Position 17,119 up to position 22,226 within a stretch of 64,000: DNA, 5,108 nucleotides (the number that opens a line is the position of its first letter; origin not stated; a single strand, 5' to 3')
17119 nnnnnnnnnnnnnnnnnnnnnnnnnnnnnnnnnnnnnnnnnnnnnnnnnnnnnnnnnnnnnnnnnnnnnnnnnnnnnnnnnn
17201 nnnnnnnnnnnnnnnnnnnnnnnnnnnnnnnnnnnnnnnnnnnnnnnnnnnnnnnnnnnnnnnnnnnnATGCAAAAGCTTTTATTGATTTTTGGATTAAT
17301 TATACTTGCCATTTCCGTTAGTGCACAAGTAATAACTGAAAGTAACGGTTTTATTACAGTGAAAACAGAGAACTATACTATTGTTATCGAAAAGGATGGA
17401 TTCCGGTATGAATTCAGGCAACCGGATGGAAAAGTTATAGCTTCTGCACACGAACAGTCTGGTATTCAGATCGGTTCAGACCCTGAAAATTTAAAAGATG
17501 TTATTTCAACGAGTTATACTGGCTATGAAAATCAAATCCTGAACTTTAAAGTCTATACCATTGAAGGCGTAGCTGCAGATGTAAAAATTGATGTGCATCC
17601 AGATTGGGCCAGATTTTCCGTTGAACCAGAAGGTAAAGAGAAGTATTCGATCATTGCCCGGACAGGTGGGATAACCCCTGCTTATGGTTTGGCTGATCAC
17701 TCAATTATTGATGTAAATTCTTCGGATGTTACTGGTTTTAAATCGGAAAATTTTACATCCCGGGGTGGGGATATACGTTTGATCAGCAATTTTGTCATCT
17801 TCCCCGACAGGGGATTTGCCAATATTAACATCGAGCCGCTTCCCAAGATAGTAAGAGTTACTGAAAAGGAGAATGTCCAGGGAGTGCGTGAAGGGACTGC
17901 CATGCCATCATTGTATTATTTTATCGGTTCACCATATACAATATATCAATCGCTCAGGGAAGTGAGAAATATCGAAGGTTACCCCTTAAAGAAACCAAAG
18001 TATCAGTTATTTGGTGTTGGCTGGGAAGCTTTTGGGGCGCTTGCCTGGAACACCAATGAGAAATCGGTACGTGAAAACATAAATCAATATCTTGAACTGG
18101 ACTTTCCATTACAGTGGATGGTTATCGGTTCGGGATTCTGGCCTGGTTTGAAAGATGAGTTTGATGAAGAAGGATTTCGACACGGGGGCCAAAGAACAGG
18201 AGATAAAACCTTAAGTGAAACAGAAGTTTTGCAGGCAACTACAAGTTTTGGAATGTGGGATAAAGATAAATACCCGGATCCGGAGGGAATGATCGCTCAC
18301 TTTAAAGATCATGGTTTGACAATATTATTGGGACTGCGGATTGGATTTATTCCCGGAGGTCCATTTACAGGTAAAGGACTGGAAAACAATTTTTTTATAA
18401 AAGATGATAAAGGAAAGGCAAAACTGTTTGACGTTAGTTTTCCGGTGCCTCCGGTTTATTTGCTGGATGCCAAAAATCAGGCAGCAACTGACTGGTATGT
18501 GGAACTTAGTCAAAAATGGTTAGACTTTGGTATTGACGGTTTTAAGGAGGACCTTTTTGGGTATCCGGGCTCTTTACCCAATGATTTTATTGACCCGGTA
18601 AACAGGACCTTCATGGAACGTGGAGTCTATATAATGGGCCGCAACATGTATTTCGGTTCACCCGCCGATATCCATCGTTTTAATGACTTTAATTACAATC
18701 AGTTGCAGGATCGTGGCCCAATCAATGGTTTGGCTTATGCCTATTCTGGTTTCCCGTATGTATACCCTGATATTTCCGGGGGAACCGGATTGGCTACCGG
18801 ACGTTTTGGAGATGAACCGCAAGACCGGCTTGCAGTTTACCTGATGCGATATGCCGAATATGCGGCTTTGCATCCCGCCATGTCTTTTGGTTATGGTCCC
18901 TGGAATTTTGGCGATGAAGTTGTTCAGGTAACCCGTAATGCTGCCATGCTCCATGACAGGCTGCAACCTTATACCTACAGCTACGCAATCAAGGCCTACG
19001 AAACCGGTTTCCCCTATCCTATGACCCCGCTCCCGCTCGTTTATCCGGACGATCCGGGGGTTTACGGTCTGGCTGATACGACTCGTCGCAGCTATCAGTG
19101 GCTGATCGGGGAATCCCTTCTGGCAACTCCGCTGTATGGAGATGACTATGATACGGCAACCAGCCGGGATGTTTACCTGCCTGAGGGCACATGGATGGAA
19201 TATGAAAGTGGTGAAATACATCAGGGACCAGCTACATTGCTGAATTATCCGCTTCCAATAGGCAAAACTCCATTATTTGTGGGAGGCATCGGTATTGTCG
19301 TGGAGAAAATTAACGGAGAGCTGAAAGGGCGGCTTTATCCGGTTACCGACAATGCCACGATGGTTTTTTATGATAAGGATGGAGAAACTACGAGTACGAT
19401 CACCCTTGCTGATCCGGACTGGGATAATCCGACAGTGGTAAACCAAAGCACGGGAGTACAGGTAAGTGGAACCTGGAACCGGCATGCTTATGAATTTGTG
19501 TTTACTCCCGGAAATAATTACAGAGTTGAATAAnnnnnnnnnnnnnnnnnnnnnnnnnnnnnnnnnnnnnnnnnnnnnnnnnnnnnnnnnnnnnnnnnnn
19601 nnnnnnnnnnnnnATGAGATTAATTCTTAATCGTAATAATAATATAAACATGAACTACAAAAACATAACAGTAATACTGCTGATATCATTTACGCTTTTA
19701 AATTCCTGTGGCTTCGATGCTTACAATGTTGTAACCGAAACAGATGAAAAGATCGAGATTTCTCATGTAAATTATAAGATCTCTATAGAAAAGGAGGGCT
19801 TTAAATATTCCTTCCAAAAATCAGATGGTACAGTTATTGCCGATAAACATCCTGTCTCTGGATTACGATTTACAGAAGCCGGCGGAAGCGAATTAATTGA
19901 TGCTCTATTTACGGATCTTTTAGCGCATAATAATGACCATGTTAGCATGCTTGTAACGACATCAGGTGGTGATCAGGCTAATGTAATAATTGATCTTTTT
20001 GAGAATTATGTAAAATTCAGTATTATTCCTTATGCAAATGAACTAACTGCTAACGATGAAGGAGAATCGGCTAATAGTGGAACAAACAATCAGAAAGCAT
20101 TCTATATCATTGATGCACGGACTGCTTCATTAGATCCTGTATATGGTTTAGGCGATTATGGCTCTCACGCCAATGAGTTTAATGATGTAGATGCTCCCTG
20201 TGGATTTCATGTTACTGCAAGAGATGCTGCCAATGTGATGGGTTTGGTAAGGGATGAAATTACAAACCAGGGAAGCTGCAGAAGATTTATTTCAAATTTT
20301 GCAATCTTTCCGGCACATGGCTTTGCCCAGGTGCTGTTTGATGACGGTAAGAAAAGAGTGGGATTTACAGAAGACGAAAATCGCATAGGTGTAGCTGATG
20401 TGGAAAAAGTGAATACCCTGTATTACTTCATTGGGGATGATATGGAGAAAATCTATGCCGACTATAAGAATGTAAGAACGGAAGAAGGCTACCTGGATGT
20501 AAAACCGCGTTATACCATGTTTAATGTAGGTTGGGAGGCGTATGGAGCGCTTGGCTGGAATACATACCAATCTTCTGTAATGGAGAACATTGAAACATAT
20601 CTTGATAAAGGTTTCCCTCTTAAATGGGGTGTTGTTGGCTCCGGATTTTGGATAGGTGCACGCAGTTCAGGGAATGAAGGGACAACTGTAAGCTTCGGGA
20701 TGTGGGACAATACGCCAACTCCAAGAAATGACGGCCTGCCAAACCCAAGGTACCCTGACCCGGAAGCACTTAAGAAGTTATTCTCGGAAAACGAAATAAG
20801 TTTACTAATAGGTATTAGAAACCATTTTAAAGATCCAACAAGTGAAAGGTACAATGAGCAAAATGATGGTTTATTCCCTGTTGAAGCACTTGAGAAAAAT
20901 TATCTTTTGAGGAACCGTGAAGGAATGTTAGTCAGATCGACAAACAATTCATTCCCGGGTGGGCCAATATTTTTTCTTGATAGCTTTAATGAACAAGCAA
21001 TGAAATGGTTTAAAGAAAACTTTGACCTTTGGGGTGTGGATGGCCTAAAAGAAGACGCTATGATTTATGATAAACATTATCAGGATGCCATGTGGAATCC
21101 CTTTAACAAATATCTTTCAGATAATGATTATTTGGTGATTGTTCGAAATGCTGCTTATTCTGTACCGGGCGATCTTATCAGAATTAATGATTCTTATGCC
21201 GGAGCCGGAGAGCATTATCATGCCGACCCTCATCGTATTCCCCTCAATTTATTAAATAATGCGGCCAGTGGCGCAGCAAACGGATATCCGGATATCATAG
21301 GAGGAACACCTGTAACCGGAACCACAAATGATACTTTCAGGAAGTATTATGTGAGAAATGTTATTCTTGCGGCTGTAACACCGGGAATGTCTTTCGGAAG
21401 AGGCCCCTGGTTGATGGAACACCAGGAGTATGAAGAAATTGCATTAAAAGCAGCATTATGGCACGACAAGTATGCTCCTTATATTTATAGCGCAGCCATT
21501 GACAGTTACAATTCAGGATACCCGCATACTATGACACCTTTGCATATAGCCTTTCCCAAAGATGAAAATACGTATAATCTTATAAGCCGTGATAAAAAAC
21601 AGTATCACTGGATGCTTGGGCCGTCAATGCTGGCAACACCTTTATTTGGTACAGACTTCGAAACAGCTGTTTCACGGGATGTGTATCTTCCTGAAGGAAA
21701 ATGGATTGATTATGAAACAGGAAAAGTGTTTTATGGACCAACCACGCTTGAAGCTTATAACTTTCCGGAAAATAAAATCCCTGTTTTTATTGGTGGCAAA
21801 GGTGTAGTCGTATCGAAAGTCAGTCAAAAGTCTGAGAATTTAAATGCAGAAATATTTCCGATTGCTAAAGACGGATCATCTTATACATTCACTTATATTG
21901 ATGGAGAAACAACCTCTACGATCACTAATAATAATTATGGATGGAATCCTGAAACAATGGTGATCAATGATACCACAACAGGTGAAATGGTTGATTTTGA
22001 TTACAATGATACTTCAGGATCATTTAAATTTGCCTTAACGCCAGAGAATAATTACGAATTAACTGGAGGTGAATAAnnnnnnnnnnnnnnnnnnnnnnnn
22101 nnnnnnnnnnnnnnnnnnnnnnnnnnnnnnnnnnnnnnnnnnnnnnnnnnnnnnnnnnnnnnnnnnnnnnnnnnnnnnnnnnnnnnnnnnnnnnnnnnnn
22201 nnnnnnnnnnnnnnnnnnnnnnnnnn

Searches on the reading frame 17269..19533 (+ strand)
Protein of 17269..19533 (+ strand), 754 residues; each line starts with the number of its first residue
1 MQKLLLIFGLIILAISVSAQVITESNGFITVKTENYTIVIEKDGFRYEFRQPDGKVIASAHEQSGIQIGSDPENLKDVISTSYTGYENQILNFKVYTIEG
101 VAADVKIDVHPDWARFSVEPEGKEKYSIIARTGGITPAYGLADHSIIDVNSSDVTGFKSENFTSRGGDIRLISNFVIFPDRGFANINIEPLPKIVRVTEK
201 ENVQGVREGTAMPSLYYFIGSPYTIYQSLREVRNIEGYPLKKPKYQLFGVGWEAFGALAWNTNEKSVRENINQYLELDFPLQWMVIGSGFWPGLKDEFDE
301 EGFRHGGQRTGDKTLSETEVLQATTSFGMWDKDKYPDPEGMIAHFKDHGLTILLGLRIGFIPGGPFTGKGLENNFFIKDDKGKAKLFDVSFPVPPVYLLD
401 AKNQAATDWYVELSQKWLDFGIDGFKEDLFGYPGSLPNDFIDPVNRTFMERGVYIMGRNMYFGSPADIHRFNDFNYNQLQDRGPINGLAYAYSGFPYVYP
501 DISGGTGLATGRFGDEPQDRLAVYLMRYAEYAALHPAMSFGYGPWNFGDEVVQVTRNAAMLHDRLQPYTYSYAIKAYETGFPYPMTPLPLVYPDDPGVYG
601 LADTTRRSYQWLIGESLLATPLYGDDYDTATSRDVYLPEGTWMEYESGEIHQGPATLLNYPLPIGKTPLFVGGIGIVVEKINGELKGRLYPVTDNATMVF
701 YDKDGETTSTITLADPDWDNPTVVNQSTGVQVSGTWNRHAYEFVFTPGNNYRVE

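Call 3: search_protein_families(library=pfam, proteins=[window:17269-19533:+], max_evalue=0.01)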
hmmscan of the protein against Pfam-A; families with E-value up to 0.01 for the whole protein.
window:17269-19533:+ (754 aa): 2 families
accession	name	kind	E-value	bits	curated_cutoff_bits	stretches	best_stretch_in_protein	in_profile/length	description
PF01055.32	Glyco_hydro_31_2nd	-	5.6e-19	69.1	23.5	1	259-571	15-327/328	Glycosyl hydrolases family 31 TIM-barrel domain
PF21365.3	Glyco_hydro_31_3rd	-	1.2e-13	51.8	24.4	1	585-672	5-82/87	Glycosyl hydrolase family 31 C-terminal domain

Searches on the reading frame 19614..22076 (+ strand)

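Call 3: search_protein_families(library=pfam, proteins=[window:19614-22076:+], max_evalue=0.01)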
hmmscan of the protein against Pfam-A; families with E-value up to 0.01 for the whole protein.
window:19614-22076:+ (820 aa): 1 family
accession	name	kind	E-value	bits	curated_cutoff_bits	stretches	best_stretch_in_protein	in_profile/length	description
PF21365.3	Glyco_hydro_31_3rd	-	4e-15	56.5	24.4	1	639-728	4-83/87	Glycosyl hydrolase family 31 C-terminal domain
